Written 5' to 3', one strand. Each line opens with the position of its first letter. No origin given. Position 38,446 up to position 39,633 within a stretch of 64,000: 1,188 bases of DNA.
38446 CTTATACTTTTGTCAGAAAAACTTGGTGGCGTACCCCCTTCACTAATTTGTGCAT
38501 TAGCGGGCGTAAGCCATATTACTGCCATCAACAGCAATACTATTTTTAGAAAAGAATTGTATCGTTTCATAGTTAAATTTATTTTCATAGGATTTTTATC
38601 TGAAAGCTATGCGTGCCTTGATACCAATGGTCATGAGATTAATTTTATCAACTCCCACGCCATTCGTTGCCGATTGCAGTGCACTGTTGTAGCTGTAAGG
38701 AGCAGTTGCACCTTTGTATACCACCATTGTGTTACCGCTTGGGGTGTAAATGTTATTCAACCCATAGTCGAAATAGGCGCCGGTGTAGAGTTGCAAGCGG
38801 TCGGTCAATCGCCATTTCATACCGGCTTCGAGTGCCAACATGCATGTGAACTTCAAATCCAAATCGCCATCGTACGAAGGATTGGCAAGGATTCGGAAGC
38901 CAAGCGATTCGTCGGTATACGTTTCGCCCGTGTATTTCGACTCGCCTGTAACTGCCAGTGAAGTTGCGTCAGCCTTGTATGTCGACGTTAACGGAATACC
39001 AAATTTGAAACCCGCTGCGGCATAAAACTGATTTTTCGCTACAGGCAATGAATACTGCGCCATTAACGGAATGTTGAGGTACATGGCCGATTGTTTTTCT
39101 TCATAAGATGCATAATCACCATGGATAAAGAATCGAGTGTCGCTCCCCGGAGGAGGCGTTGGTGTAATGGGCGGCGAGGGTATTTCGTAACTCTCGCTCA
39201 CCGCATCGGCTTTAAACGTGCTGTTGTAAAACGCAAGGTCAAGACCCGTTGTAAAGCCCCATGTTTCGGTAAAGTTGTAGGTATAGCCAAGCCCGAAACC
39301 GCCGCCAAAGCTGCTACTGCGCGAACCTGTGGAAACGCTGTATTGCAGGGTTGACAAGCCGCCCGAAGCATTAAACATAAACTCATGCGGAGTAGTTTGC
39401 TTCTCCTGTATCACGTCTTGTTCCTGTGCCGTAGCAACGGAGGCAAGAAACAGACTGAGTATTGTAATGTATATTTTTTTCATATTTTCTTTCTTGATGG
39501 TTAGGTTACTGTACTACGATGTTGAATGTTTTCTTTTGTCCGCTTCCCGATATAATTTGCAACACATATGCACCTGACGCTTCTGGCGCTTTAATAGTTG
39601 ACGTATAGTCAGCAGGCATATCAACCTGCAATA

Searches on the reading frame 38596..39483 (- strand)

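Call 67: search_protein_families(library=pfam, proteins=[window:38596-39483:-], max_evalue=0.001)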
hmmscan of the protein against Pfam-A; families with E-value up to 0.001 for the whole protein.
window:38596-39483:- (295 aa): 2 families
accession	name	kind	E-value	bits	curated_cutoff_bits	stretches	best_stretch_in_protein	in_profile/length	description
PF13568.12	OMP_b-brl_2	-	6e-14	52.9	27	1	29-246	3-174/175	Outer membrane protein beta-barrel domain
PF13505.12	OMP_b-brl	-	4.6e-09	37.1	28.7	1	11-250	3-164/175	Outer membrane protein beta-barrel domain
